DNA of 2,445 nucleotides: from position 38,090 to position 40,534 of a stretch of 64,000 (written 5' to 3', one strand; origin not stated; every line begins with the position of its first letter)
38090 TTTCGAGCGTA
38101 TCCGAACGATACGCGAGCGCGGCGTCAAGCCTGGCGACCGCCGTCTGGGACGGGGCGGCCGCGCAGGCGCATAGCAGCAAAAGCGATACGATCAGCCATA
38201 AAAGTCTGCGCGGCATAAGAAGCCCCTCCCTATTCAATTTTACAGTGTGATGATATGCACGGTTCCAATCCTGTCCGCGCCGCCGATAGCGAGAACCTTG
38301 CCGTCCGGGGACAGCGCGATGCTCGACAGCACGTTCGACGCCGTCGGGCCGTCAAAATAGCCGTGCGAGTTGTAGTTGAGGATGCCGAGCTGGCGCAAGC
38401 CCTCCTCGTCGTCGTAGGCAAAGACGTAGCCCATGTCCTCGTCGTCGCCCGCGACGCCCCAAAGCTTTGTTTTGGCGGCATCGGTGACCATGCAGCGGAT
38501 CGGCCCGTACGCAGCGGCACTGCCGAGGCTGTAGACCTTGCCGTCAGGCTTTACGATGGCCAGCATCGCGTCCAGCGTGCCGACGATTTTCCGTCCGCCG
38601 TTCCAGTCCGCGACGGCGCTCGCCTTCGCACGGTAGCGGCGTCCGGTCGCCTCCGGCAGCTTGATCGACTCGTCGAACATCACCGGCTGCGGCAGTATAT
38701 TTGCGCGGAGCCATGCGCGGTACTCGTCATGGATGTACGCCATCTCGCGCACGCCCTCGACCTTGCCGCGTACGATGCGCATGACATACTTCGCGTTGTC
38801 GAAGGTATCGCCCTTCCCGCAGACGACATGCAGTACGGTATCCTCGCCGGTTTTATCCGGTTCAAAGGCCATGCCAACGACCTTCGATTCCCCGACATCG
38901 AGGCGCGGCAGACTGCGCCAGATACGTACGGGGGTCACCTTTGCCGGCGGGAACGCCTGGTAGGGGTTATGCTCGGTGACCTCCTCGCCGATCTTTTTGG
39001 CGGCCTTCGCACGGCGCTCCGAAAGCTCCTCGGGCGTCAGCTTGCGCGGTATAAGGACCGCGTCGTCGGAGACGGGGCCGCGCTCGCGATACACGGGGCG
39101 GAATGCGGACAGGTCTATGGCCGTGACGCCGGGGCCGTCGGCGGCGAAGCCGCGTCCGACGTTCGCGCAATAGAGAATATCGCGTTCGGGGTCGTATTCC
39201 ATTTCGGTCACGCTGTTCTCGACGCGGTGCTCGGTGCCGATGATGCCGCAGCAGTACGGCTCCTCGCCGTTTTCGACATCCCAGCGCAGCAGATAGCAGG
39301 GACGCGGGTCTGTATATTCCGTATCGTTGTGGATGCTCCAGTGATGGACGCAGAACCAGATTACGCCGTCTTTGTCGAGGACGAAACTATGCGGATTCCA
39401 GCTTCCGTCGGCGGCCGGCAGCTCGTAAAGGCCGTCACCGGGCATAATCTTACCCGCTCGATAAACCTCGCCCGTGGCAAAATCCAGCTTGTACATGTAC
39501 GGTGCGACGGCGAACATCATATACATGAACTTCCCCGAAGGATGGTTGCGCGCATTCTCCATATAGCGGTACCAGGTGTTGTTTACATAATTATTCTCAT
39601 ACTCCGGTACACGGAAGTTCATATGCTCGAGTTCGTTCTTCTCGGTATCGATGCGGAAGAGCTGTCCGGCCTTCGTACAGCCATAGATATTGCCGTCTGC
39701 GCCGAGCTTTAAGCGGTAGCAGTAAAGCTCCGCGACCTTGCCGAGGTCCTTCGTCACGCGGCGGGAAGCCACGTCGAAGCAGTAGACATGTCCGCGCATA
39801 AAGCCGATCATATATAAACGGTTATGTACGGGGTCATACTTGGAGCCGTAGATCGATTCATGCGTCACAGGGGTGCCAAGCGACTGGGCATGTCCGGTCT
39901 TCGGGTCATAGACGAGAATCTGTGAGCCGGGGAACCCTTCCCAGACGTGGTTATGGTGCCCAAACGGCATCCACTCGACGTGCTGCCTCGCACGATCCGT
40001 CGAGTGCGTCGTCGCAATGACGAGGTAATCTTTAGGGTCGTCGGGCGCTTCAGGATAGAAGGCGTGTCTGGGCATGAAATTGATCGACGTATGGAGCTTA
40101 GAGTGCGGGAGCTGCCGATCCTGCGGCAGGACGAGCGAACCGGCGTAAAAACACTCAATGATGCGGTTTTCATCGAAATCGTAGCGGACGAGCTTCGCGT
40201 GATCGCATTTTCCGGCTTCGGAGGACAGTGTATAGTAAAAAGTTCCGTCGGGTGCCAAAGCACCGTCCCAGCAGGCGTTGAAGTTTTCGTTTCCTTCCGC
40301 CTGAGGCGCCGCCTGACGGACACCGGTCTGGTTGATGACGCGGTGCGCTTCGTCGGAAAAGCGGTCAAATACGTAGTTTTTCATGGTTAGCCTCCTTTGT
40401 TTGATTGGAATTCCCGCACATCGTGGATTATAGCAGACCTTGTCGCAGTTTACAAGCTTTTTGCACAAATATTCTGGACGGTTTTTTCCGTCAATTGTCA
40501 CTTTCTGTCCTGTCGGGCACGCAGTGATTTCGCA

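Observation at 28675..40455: Six-gene operon built around four tandem, diverged paralogs of an uncharacterised ~715-aa cytoplasmic propeller-like protein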

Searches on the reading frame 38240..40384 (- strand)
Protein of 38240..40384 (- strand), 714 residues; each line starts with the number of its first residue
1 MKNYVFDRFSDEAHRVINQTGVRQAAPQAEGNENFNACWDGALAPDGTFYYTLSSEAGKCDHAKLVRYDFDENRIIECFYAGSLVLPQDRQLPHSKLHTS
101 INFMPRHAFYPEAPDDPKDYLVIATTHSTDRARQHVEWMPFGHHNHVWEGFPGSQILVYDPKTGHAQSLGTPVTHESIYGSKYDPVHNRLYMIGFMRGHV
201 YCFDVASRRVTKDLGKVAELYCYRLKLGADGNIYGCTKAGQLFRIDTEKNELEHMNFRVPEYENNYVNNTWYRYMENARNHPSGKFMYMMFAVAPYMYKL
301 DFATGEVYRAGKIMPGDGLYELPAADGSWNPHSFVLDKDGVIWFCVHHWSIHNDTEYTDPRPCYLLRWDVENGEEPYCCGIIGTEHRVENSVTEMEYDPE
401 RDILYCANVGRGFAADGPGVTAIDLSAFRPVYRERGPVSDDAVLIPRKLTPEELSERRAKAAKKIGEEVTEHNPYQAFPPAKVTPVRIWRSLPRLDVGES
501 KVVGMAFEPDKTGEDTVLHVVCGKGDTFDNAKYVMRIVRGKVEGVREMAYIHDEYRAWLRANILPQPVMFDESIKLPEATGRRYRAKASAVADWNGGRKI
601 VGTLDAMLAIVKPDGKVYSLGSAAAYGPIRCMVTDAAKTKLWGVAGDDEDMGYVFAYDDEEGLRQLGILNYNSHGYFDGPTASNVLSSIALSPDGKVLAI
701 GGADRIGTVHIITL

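Call 4: search_protein_families(library=pfam, proteins=[window:38240-40384:-], max_evalue=1)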
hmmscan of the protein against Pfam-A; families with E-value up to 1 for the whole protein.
window:38240-40384:- (714 aa): 7 families
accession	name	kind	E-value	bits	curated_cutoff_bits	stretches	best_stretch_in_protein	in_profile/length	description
PF16819.11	DUF5074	-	0.00022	20.8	27.2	1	200-307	165-274/353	Domain of unknown function (DUF5074)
PF21959.2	DUF6923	-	0.0061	16.8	27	0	153-207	151-205/234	Repeat of unknown function (DUF6923)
PF24807.1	WD40_CDC20-Fz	-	0.017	14.9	200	0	153-253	28-126/292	CDC20/Fizzy WD40 domain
PF00400.38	WD40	-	0.031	15.3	27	1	677-705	7-33/39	WD domain, G-beta repeat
PF23414.1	Beta-prop_EML_2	-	0.065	13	90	0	134-216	43-121/266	Echinoderm microtubule-associated protein second beta-propeller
PF23896.1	DUF7244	-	0.15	12.6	27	1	300-329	14-41/57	Domain of unknown function (DUF7244)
PF25174.1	Beta-prop_THOC3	-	0.16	11.4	305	0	687-706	175-194/272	THOC3 beta-propeller domain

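Call 5: search_protein_families(library=ncbifam, proteins=[window:38240-40384:-], max_evalue=1)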
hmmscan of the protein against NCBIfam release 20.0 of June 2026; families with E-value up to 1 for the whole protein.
window:38240-40384:- (714 aa): 2 families
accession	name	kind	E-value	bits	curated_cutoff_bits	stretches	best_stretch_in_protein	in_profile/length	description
TIGR02608.1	delta_60_rpt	domain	0.12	12.2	76.5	0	686-704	3-21/55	delta-60 repeat domain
TIGR03803.2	Gloeo_Verruco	domain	0.12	12.1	44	1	225-240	8-23/50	choice-of-anchor tandem repeat GloVer-containing protein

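Call 7: find_homologous_proteins(query=window:38240-40384:-)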
Query window:38240-40384:- (714 aa): 280 proteins with E <= 0.001 among 8000 candidates; the best 120 are listed.
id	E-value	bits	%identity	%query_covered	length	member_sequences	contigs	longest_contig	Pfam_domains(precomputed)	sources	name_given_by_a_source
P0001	0.0e+0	1712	100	100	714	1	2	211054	-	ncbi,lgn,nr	ncbi:MAG: hypothetical protein VB111_07900 [Clostridiaceae bacterium]|nr:hypothetical protein [Clost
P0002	0.0e+0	1531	88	100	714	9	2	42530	-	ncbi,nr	ncbi:MAG: hypothetical protein MR832_00520 [Clostridiales bacterium]|nr:hypothetical protein [Clostr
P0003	0.0e+0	1470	84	100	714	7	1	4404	-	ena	-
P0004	0.0e+0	1435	83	100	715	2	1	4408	-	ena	-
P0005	0.0e+0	1329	78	100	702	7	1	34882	-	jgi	-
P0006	0.0e+0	1170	71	100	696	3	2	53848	-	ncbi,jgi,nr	ncbi:MAG: hypothetical protein E7463_10520 [Ruminococcaceae bacterium]|nr:hypothetical protein [Osci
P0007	0.0e+0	1072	63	100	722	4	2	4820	-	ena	-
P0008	0.0e+0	1061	62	100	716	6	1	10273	-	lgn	-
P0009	0.0e+0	1058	62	100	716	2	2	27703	-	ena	-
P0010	0.0e+0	1058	62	100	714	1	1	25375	-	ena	-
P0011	0.0e+0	1056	62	100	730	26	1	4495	-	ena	-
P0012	0.0e+0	1054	64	100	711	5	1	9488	-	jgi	-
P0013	0.0e+0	1053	62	100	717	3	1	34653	-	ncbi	-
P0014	0.0e+0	1048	62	100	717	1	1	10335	-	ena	-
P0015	0.0e+0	1040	62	100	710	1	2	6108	-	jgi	-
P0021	0.0e+0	1017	60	100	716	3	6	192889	-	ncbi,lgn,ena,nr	ncbi:MAG: hypothetical protein II997_05740 [Clostridia bacterium]|nr:hypothetical protein [Clostridi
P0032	4.4e-289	979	59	100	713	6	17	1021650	-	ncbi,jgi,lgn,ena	ncbi:MAG: hypothetical protein ACOXZM_03285 [Eubacteriales bacterium]|jgi:hypothetical protein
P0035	9.3e-288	975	61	100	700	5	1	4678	PF08450.19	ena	-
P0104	9.4e-249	846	54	100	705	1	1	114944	-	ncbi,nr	ncbi:hypothetical protein LLH23_04925 [bacterium]|nr:hypothetical protein [bacterium]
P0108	4.4e-229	781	51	100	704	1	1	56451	-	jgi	jgi:hypothetical protein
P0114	6.2e-200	684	47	99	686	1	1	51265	-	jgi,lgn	-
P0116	2.9e-199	682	48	95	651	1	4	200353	-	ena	-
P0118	3.2e-198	679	47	99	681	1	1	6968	PF08450.19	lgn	-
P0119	4.1e-198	678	46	100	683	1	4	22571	-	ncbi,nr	ncbi:MAG: hypothetical protein KJ964_08720 [Verrucomicrobia bacterium]|nr:hypothetical protein [Verr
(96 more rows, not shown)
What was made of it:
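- Checked: The 38240 ORF can also be read from an upstream ATG at 40543, but the 714-aa form matches the public annotation at 100% (call 7).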

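Call 17: find_encoding_contigs(protein=P0032, flank=10000, max_places=3)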
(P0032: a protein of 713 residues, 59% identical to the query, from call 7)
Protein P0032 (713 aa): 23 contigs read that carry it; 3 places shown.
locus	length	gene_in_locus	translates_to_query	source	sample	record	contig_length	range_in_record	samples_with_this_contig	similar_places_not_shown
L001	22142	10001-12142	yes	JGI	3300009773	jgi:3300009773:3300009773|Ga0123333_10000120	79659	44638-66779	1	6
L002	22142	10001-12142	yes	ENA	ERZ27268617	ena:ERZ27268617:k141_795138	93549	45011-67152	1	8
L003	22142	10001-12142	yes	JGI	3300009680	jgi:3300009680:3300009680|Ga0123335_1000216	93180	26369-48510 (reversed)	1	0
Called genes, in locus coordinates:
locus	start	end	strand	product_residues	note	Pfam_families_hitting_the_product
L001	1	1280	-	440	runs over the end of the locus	PF16116:DUF4832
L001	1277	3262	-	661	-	PF00128:Alpha-amylase, PF22460:Neopullulanase-like_C (faint), PF16657:Malt_amylase_C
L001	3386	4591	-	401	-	PF01676:Metalloenzyme, PF10143:PhosphMutase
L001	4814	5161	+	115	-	-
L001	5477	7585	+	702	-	-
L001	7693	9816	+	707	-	-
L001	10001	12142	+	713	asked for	-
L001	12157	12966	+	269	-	PF02811:PHP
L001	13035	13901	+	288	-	PF02811:PHP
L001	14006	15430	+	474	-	PF16499:Melibiase_2, PF17801:Melibiase_C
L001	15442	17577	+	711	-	-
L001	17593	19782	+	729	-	-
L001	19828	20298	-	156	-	PF04073:tRNA_edit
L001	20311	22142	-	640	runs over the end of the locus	PF00009:GTP_EFTU, PF14492:EFG_III (weak), PF03764:EFG_IV, PF00679:EFG_C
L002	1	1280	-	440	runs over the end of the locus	PF16116:DUF4832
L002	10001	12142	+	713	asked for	-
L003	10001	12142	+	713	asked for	-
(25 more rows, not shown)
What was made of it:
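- GH27 inside an array (call 17).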

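Call 18: find_encoding_contigs(protein=P0104, flank=10000, max_places=2)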
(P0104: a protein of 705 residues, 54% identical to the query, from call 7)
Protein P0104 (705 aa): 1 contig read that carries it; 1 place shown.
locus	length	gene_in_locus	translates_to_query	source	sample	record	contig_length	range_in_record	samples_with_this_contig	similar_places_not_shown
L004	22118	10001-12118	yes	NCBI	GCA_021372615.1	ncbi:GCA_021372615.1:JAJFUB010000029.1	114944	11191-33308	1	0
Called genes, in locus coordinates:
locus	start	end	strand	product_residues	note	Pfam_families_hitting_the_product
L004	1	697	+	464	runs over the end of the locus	PF01420:Methylase_S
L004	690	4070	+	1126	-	PF04313:HSDR_N, PF04851:ResIII, PF18766:SWI2_SNF2, PF22679:T1R_D3-like, PF11867:T1RH-like_C (weak)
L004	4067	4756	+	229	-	PF01863:YgjP-like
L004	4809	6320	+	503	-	PF01844:HNH (weak)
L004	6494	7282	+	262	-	PF18731:HEPN_Swt1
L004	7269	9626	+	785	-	PF07719:TPR_2 (faint), PF13191:AAA_16 (weak), PF14559:TPR_19 (faint), PF13401:AAA_22 (weak)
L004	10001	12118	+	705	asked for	-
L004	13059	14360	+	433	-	PF26549:Tricorn_N (faint)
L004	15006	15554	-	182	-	PF00583:Acetyltransf_1, PF13508:Acetyltransf_7 (weak)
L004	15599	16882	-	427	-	PF01408:GFO_IDH_MocA, PF21252:Glyco_hydro_109_C (faint)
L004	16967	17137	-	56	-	-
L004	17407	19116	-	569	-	PF13088:BNR_2 (faint)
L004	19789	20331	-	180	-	-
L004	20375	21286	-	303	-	PF17884:DUF5591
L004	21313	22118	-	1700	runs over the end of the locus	PF00270:DEAD, PF04851:ResIII (faint), PF00271:Helicase_C, PF19306:WHD_Lhr, PF08494:DEAD_assoc, PF23236:WHD_2nd_Lhr, PF23235:WHD_3rd_Lhr, PF23234:WHD_4th_Lhr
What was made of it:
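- Some loci have no carbohydrate genes nearby, for example L004, which sits among restriction-modification and HEPN genes (call 18). One single-copy homolog (L004) lies among type I restriction-modification, HEPN and AAA/TPR genes (call 18).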

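Call 19: predict_structure(alignment_id=A2)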
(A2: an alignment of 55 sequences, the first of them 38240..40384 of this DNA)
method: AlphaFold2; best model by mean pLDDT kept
length: 714 residues; sequences in the alignment: 55
mean_pLDDT: 93.9   pTM: 0.93
mean pLDDT of the five models: 93.9, 93.1, 93.1, 92.4, 92.2
residues with pLDDT >= 90: 632; 70-90: 67; 50-70: 15; < 50: 0
segments of 3 or more residues with pLDDT < 50: none
pLDDT, mean of each block of 10 residues (from residue 1): 92 97 96 95 97 91 97 97 90 95 96 93 96 87 85 96 97 94 97 95 96 94 92 96 97 96 94 94 96 96 97 95 94 95 96 92 96 95 96 96 97 95 98 97 95 92 70 77 96 94 91 76 94 95 96 97 95 94 94 96 97 97 93 97 93 95 94 90 96 95 97 96
secondary structure, 60 per line:
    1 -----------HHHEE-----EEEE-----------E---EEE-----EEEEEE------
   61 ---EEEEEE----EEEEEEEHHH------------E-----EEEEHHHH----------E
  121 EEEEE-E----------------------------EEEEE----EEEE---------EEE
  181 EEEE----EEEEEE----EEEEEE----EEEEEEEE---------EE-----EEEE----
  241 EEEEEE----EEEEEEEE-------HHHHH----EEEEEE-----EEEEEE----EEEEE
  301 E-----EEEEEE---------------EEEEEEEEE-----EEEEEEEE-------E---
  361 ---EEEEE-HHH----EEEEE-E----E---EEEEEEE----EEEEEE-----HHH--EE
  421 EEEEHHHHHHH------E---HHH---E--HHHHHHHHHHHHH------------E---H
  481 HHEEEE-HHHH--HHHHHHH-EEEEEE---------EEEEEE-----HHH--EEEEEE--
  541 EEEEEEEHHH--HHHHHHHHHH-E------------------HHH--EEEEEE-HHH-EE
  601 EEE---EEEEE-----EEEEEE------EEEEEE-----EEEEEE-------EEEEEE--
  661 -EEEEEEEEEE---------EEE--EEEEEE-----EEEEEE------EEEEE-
elements in order (helices of 4 or more, strands of 3 or more residues): E22-25 E41-43 E49-54 E64-69 E74-80 E102-105 H106-109 E120-125 E156-160 E165-168 E178-184 E189-194 E199-204 E209-216 E233-236 E241-246 E251-258 H266-270 E275-280 E286-291 E296-301 E307-312 E328-336 E342-349 E364-368 E377-381 E392-398 E403-408 E419-424 H425-431 H451-463 E483-486 H488-491 H494-500 E502-507 E517-522 E533-538 E541-547 H553-562 E588-593 E599-603 E607-611 E617-622 E629-634 E640-645 E653-658 E662-671 E681-683 E686-691 E697-702 E709-713
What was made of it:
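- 38240..40384 (-): Paralog D (714 aa), 'D-type' subfamily, first gene of the array. AlphaFold2 model, pLDDT 93.9 (call 19).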

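Call 22: fold_search(model_id=the predicted structure, library=pdb)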
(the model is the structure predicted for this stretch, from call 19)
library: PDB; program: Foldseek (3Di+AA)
matches with E <= 10: 1811; with E <= 0.001: 1596
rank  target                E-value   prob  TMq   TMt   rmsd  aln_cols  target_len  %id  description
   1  9e2g_2B               4.7e-15  1.00  0.19  0.22  28.7       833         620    9  Cryo-EM structure of 48 nm repeat of microtubule doublet from T. brucei flagellum (released 2025-03-12)
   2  6u42_5L               9.3e-15  1.00  0.29  0.33  20.2       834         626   10  Natively decorated ciliary doublet microtubule (released 2019-11-13)
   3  8otz_f                1.3e-14  1.00  0.23  0.26  27.1       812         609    9  48-nm repeat of the native axonemal doublet microtubule from bovine sperm (released 2023-11-22)
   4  8snb_4A               1.7e-14  1.00  0.31  0.35  19.4       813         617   10  atomic model of sea urchin sperm doublet microtubule (48-nm periodicity) (released 2023-06-28)
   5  9d5n_CH               2.5e-14  1.00  0.23  0.26  28.4       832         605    7  48-nm doublet microtubule from Trichomonas vaginalis strain G3 (released 2025-05-14)
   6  8i7o_P1               5.5e-14  1.00  0.23  0.26  27.2       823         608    9  In situ structure of axonemal doublet microtubules in mouse sperm with 16-nm repeat (released 2023-10-11)
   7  9n6v_LT               8.7e-14  1.00  0.31  0.26  22.2       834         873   11  SSU processome maturation and disassembly, State A (released 2025-11-05)
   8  8g2z_0U               1.1e-13  1.00  0.24  0.28  27.6       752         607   10  48-nm doublet microtubule from Tetrahymena thermophila strain CU428 (released 2023-06-14)
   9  3va6_B                1.5e-13  1.00  0.31  0.30  25.6       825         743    9  Crystal Structure of the extracellular domain of the putative hybrid two component system BT4673 from B. thetaiotaomic (released 2012-06-13)
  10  7mq8_LT               1.6e-13  1.00  0.23  0.19  25.3       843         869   11  Cryo-EM structure of the human SSU processome, state pre-A1 (released 2021-09-22)
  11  4nsx                  2.5e-13  1.00  0.30  0.34  22.2       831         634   10  Crystal Structure of the Utp21 tandem WD Domain (released 2014-02-19)
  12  7d4i_B1               2.5e-13  1.00  0.23  0.22  25.7       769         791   10  Cryo-EM structure of 90S small ribosomal precursors complex with the DEAH-box RNA helicase Dhr1 (State F) (released 2021-10-06)
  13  9n77_LT               2.9e-13  1.00  0.32  0.27  22.8       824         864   11  SSU processome maturation and disassembly, State K (released 2025-11-05)
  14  8snb_4B               3.9e-13  1.00  0.31  0.35  20.5       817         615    9  atomic model of sea urchin sperm doublet microtubule (48-nm periodicity) (released 2023-06-28)
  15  3v9f_A                6.6e-13  1.00  0.24  0.23  31.5       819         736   12  Crystal Structure of the extracellular domain of the putative hybrid two component system BT3049 from B. thetaiotaomic (released 2012-03-14)
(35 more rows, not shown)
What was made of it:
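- Closest known: Periplasmic sensor domain of Bacteroides hybrid two-component systems. Same: A two-propeller architecture of similar length that binds oligosaccharides, encoded in glycan-utilisation loci (top Foldseek hits, call 22; ligand binding is from established knowledge of BT4663).
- The best fold matches are scaffolding WD40 double propellers (call 22). The BT4663, BT4673 and BT3049 sensor domains are among the top full-length Foldseek hits (call 22). TM-scores are low, at 0.2-0.33 (call 22).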

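Call 23: find_encoding_contigs(protein=P0021, flank=10000, max_places=2)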
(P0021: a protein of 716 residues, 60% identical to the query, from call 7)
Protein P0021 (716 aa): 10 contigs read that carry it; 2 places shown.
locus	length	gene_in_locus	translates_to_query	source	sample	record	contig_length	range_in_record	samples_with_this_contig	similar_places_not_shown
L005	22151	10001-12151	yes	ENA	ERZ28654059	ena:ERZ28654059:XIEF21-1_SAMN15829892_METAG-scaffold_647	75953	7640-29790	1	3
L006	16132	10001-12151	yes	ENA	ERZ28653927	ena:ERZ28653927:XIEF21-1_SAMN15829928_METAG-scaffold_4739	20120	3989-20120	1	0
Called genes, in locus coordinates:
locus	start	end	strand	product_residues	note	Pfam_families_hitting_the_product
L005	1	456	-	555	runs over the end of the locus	PF00501:AMP-binding, PF13193:AMP-binding_C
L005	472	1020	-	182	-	PF01381:HTH_3, PF12844:HTH_19, PF07883:Cupin_2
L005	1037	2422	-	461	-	PF00206:Lyase_1, PF14698:ASL_C2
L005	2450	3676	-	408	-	PF00764:Arginosuc_synth, PF20979:Arginosuc_syn_C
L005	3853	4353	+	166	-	PF02075:RuvC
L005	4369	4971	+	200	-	PF01330:RuvA_N, PF14520:HHH_5, PF07499:RuvA_C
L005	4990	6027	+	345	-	PF01078:Mg_chelatase (faint), PF05496:RuvB_N, PF00004:AAA, PF07728:AAA_5 (weak), PF17864:AAA_lid_4, PF05491:WHD_RuvB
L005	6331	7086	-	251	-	PF02311:AraC_binding, PF07883:Cupin_2 (weak), PF00165:HTH_AraC (weak), PF12833:HTH_18, PF00165:HTH_AraC (weak)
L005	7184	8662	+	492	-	PF00370:FGGY_N, PF02782:FGGY_C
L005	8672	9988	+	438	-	PF01261:AP_endonuc_2 (weak), PF27526:XylA2_C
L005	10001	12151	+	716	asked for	-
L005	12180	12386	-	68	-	-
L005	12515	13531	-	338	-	PF01408:GFO_IDH_MocA, PF03447:NAD_binding_3 (weak), PF22725:GFO_IDH_MocA_C3, PF02894:GFO_IDH_MocA_C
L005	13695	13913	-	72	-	PF01979:Amidohydro_1, PF07969:Amidohydro_3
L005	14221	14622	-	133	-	PF00144:Beta-lactamase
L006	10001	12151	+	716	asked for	-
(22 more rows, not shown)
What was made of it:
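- AraC regulator, FGGY kinase, xylose-isomerase-like gene and a propeller (call 23). In one locus the propeller is co-directional and contiguous with a sugar isomerase and a sugar kinase, the position a catabolic enzyme would usually occupy (call 23).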
